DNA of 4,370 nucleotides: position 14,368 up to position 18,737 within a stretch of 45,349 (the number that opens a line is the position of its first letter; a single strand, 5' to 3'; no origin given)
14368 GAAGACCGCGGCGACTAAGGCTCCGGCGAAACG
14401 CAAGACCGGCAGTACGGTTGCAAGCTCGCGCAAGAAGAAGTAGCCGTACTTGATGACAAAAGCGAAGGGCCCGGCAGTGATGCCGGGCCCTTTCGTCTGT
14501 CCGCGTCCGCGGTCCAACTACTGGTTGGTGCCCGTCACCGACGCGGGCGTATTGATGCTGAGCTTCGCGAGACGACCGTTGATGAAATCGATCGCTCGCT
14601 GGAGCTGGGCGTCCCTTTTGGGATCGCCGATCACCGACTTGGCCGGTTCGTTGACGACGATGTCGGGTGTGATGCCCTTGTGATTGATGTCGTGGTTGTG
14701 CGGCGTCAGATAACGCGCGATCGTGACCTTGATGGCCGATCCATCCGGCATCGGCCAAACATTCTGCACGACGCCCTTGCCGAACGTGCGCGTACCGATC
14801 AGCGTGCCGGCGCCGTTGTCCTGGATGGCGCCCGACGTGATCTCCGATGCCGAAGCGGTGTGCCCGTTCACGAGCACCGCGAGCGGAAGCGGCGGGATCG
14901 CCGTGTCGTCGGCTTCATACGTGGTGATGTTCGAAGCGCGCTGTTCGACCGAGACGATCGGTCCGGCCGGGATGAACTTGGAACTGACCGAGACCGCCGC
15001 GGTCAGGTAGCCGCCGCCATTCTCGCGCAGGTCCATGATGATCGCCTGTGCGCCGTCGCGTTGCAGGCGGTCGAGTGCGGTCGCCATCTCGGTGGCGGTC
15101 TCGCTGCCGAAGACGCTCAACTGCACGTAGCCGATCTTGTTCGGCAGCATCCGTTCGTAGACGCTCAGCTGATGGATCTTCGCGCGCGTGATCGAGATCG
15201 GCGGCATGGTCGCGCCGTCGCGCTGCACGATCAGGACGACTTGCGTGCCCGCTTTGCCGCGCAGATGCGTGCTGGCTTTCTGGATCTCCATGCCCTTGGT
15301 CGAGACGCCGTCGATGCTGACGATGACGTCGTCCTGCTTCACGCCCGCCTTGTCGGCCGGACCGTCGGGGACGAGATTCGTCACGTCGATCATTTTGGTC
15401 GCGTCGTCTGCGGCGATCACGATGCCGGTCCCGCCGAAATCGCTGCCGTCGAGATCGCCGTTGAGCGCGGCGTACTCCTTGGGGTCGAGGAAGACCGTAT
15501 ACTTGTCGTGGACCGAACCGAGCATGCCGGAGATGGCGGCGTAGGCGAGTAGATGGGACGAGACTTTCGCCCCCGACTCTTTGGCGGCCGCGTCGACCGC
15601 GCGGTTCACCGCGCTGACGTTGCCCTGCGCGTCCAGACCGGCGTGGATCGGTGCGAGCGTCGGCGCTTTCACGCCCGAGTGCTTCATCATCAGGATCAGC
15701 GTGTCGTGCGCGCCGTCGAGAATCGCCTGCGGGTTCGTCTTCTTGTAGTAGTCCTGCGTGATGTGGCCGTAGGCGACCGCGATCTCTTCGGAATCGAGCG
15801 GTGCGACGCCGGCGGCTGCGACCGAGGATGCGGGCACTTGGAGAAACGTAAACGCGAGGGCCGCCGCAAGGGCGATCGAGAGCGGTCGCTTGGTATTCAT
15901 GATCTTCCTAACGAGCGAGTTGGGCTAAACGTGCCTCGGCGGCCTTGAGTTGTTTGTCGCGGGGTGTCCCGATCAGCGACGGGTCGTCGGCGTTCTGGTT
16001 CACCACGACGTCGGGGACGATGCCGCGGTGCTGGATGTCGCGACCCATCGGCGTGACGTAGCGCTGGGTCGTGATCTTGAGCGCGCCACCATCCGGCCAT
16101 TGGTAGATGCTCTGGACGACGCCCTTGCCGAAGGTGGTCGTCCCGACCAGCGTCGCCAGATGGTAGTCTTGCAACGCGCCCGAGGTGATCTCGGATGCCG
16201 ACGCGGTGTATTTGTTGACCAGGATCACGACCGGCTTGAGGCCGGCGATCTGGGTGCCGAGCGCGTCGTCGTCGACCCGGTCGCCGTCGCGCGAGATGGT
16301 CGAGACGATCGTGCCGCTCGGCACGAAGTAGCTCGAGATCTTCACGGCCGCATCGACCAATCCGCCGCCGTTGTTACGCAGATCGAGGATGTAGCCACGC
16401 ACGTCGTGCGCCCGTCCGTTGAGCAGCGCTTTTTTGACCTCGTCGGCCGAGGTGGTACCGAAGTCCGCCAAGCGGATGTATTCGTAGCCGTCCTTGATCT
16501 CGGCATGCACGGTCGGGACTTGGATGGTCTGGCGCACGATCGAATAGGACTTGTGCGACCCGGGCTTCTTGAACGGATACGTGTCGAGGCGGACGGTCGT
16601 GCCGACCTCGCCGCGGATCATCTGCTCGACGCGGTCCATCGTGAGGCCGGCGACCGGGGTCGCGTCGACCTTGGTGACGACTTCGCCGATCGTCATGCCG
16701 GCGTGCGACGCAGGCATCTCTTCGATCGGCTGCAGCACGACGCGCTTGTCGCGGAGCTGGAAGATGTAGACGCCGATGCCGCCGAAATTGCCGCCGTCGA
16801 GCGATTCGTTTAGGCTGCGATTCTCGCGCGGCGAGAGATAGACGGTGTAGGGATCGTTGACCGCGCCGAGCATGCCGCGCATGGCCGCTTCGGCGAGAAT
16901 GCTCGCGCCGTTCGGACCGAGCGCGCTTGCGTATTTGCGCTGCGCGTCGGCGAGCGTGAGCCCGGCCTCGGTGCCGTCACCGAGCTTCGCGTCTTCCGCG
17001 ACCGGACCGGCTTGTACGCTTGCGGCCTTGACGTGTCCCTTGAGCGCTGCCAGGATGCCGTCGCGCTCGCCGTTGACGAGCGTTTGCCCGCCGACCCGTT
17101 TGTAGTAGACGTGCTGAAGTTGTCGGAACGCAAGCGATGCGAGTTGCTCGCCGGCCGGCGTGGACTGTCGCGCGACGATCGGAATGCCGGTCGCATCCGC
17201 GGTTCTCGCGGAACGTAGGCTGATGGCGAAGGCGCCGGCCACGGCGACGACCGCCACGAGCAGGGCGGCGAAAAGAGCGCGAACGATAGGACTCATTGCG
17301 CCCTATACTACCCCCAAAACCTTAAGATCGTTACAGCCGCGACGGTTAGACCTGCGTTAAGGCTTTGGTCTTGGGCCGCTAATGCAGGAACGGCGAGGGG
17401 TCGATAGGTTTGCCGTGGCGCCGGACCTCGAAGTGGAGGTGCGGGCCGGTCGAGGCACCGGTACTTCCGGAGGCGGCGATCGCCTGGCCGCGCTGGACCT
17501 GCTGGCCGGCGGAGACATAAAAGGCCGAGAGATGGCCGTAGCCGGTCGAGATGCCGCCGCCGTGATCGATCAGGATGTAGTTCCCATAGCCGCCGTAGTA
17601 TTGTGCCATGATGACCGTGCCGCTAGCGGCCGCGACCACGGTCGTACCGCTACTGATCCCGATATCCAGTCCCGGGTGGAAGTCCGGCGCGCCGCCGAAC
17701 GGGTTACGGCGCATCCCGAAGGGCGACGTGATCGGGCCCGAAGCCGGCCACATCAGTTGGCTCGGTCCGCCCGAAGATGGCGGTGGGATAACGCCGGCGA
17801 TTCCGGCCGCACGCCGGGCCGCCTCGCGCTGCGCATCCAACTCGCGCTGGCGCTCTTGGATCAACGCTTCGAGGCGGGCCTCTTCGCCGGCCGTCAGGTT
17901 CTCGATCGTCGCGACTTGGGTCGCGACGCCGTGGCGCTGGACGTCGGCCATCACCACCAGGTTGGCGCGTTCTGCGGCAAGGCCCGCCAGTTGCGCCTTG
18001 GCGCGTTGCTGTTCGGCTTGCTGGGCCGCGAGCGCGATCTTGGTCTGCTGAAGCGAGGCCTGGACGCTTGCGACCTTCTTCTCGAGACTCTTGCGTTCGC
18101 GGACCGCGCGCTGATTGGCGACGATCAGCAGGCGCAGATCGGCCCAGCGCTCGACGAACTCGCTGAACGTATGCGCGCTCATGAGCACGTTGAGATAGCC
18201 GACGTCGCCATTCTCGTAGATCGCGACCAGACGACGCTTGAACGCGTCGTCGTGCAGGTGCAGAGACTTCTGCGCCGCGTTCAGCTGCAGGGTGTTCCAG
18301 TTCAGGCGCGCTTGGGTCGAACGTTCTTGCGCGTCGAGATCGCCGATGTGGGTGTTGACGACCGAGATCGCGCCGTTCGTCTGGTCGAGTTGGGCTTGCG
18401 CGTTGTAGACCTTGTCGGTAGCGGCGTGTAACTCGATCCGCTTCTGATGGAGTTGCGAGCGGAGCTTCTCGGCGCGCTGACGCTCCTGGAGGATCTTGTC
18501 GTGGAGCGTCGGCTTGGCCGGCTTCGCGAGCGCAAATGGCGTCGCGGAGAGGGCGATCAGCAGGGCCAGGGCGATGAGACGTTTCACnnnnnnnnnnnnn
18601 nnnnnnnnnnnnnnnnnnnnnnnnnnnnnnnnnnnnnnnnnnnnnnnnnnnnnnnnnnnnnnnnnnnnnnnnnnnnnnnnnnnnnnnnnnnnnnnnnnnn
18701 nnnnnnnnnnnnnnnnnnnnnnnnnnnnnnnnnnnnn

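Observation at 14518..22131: ftsE-ftsX-[PAS kinase]-[REC-GGDEF regulator]-M23 peptidase-ctp-ctp: a two-component pair translationally chained inside the FtsEX-hydrolase module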

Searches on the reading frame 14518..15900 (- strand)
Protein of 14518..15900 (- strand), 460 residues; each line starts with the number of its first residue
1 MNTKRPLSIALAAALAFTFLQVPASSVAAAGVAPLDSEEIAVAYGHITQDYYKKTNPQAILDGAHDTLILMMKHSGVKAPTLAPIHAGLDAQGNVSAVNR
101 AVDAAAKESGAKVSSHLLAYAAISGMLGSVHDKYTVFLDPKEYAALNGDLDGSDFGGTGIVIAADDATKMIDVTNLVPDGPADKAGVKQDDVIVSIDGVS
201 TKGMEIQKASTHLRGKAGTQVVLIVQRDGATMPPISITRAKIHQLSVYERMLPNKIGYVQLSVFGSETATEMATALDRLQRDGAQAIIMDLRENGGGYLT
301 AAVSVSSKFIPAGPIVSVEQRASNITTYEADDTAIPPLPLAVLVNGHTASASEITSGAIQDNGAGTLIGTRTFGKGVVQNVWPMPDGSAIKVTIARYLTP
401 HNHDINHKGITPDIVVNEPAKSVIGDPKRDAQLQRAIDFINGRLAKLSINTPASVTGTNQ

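Call 4: search_protein_families(library=pfam, proteins=[window:14518-15900:-], max_evalue=0.01)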
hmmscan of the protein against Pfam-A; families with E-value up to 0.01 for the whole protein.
window:14518-15900:- (460 aa): 5 families
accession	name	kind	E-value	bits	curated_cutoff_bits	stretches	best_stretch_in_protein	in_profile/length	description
PF03572.23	Peptidase_S41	-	6.6e-55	185.6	24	1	255-416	1-165/165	Peptidase family S41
PF17820.7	PDZ_6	-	2.1e-12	47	27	1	173-227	2-54/54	PDZ domain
PF13180.12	PDZ_2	-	1.5e-08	35.2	27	1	166-231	9-73/80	PDZ domain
PF00595.29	PDZ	-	3.2e-08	34.3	23.2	1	156-225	10-80/81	PDZ domain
PF22694.1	CtpB_N-like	-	5.8e-06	27.1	27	0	94-140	37-83/85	Activating protease CtpB N-terminal domain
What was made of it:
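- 14518..15900 (-): ctp paralogue 2, an S41 protease with a PDZ domain and a signal peptide (460 aa). Peptidase_S41 at 186 bits (call 4).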

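Call 7: search_protein_families(library=ncbifam, proteins=[window:14518-15900:-], max_evalue=0.001)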
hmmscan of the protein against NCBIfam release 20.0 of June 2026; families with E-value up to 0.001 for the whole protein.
window:14518-15900:- (460 aa): 17 families
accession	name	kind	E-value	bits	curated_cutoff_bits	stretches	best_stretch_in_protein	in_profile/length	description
TIGR00225.1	prc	subfamily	2.3e-90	303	218.6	1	118-422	14-320/335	C-terminal processing peptidase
NF045589.1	Cterm_S41_CtpB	exception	2.5e-87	293.2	633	1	115-437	77-409/416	carboxyl-terminal processing protease CtpB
NF045590.1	Cterm_S41_CtpC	exception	1.1e-85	288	665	1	118-417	79-379/418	carboxyl-terminal processing protease CtpC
NF045588.1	Cterm_S41_CtpA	exception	2e-85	287.1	625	1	115-439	71-400/401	carboxyl-terminal processing protease CtpA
TIGR03900.1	prc_long_Delta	hypoth_equivalog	4.1e-84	283.2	660.95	1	111-416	97-404/973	MXAN_5808 family serine peptidase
NF052377.1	lmo1851_S41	exception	8.5e-79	265.4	725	1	101-433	53-384/468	lmo1851 family serine protease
NF045591.1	Cterm_S41_CtpZ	exception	1.3e-68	231.6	525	1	112-444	68-401/403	carboxyl-terminal processing protease CtpZ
NF051464.1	tail_spec_CT441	exception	2.1e-44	152.3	700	1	127-433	219-543/645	tail-specific protease Tsp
NF008388.1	PRK11186.1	exception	1.2e-37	129.7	825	1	132-416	223-526/663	carboxy terminal-processing peptidase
NF058627.1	S41_Gfo1087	equivalog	7e-15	54.9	455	1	131-445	93-450/489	GFO_1087 family putative carboxy terminal peptidase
NF033424.1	chlamy_CPAF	equivalog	5.5e-09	35.2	250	1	339-416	458-538/564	protease-like activity factor CPAF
TIGR02037.1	degP_htrA_DO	subfamily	9.8e-07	28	416.2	1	173-233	263-322/434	Do family serine endopeptidase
NF041199.1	trx7_PDZ_seleno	equivalog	4.2e-06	25.9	300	1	174-231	325-383/390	Trx7/PDZ domain-containing (seleno)protein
NF008147.1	PRK10898.1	equivalog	2.8e-05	23.4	408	1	167-232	277-341/352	outer membrane-stress sensor serine endopeptidase DegS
TIGR02038.1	protease_degS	equivalog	8.5e-05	21.8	422.95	1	165-231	274-339/351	outer membrane-stress sensor serine endopeptidase DegS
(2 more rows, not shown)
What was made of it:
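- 14518..15900 (-): TIGR00225 at 303 bits (call 7).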

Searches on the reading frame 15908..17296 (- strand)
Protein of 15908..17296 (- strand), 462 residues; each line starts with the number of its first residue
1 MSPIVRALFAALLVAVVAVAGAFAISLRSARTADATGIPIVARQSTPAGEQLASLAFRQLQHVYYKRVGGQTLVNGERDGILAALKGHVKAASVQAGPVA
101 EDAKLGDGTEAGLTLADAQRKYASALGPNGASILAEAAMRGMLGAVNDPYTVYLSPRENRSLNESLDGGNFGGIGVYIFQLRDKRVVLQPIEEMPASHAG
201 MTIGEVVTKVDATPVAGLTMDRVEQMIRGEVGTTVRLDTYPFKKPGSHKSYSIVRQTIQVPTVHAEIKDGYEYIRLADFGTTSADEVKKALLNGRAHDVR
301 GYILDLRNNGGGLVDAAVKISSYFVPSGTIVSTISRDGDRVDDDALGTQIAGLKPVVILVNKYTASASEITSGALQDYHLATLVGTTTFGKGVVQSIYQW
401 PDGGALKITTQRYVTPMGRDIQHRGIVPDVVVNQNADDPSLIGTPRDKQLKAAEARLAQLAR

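Call 4: search_protein_families(library=pfam, proteins=[window:15908-17296:-], max_evalue=0.01)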
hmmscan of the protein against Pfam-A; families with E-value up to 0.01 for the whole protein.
window:15908-17296:- (462 aa): 5 families
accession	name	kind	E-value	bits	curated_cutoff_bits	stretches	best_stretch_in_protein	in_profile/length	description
PF03572.23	Peptidase_S41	-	7.9e-52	175.6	24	1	273-432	4-165/165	Peptidase family S41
PF17820.7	PDZ_6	-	1.6e-06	28.2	27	1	186-238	1-51/54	PDZ domain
PF22694.1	CtpB_N-like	-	2e-06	28.6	27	1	134-154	61-81/85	Activating protease CtpB N-terminal domain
PF13180.12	PDZ_2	-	5.2e-06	27.1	27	1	172-239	1-67/80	PDZ domain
PF00595.29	PDZ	-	0.0013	19.6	23.2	1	173-237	11-78/81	PDZ domain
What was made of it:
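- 15908..17296 (-): ctp paralogue 1, an S41 C-terminal processing protease with a PDZ domain and an N-terminal membrane anchor (462 aa). Peptidase_S41 at 176 bits (call 4).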

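Call 7: search_protein_families(library=ncbifam, proteins=[window:15908-17296:-], max_evalue=0.001)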
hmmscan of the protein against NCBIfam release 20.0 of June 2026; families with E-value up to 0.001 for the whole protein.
window:15908-17296:- (462 aa): 11 families
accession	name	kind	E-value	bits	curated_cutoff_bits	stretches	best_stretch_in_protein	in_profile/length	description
TIGR00225.1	prc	subfamily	2.3e-83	280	218.6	1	135-438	15-320/335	C-terminal processing peptidase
NF045590.1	Cterm_S41_CtpC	exception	8.7e-79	265.2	665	1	136-453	81-406/418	carboxyl-terminal processing protease CtpC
NF045588.1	Cterm_S41_CtpA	exception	3.9e-77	259.8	625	1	138-453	78-397/401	carboxyl-terminal processing protease CtpA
NF045589.1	Cterm_S41_CtpB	exception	2.7e-75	253.6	633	1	135-457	81-412/416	carboxyl-terminal processing protease CtpB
TIGR03900.1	prc_long_Delta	hypoth_equivalog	9.4e-67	225.8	660.95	1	137-434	107-407/973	MXAN_5808 family serine peptidase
NF052377.1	lmo1851_S41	exception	1.5e-65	221.8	725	1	134-434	70-369/468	lmo1851 family serine protease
NF045591.1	Cterm_S41_CtpZ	exception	2e-64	217.8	525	1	135-459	75-399/403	carboxyl-terminal processing protease CtpZ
NF051464.1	tail_spec_CT441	exception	3.6e-43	148.2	700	1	148-435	224-528/645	tail-specific protease Tsp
NF008388.1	PRK11186.1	exception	3.9e-38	131.3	825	1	148-438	223-532/663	carboxy terminal-processing peptidase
NF058627.1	S41_Gfo1087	equivalog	1.5e-12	47.2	455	1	192-394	142-369/489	GFO_1087 family putative carboxy terminal peptidase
NF033424.1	chlamy_CPAF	equivalog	9.7e-05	21.1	250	0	354-437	457-543/564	protease-like activity factor CPAF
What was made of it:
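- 15908..17296 (-): TIGR00225 at 280 bits, above the cutoff (call 7).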

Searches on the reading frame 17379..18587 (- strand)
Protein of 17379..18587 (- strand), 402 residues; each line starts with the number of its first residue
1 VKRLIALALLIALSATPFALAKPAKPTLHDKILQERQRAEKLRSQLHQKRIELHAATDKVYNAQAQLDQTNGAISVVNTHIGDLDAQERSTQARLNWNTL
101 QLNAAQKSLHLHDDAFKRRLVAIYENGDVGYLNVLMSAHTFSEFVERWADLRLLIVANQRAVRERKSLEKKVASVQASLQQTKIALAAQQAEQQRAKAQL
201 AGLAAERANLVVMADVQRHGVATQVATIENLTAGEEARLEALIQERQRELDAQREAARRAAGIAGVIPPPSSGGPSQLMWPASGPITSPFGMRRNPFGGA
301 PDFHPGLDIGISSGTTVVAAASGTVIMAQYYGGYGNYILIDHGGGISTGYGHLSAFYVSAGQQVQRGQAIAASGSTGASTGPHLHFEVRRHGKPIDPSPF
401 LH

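Call 4: search_protein_families(library=pfam, proteins=[window:17379-18587:-], max_evalue=0.01)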
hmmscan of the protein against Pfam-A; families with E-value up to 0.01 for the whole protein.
window:17379-18587:- (402 aa): 2 families
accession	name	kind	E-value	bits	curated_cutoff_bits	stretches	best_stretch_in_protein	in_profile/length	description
PF01551.29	Peptidase_M23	-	8.2e-36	122.5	28.7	1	303-397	2-96/96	Peptidase family M23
PF24568.1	CC_PcsB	-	2.3e-08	34.2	27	1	106-173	5-73/75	Peptidoglycan hydrolase PcsB, coiled-coil domain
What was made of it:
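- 17379..18587 (-): Secreted coiled-coil M23 (LytM-type) metallopeptidase (402 aa), the presumed FtsX-activated peptidoglycan hydrolase. PF24568 CC_PcsB (34 bits, above the 27-bit cutoff) plus Peptidase_M23 (122 bits) (call 4).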

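Call 7: search_protein_families(library=ncbifam, proteins=[window:17379-18587:-], max_evalue=0.001)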
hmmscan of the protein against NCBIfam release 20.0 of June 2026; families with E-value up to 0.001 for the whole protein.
window:17379-18587:- (402 aa): 14 families
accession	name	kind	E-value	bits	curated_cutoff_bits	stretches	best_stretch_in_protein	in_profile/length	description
NF052336.1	PdgHdaseHSB100310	equivalog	4e-31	108.6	500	1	272-394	29-147/316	peptidoglycan hydrolase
NF008644.1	PRK11637.1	equivalog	6.4e-29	101.1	270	1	33-401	21-383/385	murein hydrolase activator EnvC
NF052530.1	Heli_ShapePgp3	exception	1.3e-28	99.9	300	1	277-401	140-264/270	peptidoglycan metallopeptidase Pgp3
NF008652.0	PRK11649.1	equivalog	1.1e-26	93.6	341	1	286-396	294-405/439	murein DD-endopeptidase MepM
NF041208.1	celldiv_DipM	equivalog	1.1e-25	90.7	740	1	270-401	290-417/419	cell division endopeptidase DipM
NF053825.1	PdgNdpepShyA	equivalog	4.6e-25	88.2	700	1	288-397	279-389/425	peptidoglycan DD-endopeptidase ShyA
NF050804.1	CellDivDipMCaul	equivalog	3.1e-22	79.2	900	1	274-391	503-616/634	cell division endopeptidase DipM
NF040883.1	amid_act_ActS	equivalog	3.3e-22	78.9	375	1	230-401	69-233/242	amidase activator ActS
NF008123.1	PRK10871.1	equivalog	2.1e-19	70.2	311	1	272-401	240-362/365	murein hydrolase activator NlpD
NF052529.1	PG_M23_Pgp6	exception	3.3e-19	68.9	600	1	303-397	334-428/452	peptidoglycan metallopeptidase Pgp6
NF053824.1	PdgNdpepShyC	equivalog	5.5e-18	65.1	700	1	287-392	278-384/429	peptidoglycan DD-endopeptidase ShyC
NF053738.1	S2SprSpoIIQBc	equivalog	1.3e-17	64.2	250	1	306-401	124-223/232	stage II sporulation protein SpoIIQ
NF047755.1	LIC_10271_M23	exception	4.7e-10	39.6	180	1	311-398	124-206/207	LIC_10271 family cell wall hydrolase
NF047657.1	CellWlHdaseLepto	equivalog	1.4e-06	28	400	1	305-398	129-217/221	hypothetical protein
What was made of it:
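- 17379..18587 (-): Full-length alignment to the EnvC model NF008644, below its cutoff (call 7).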
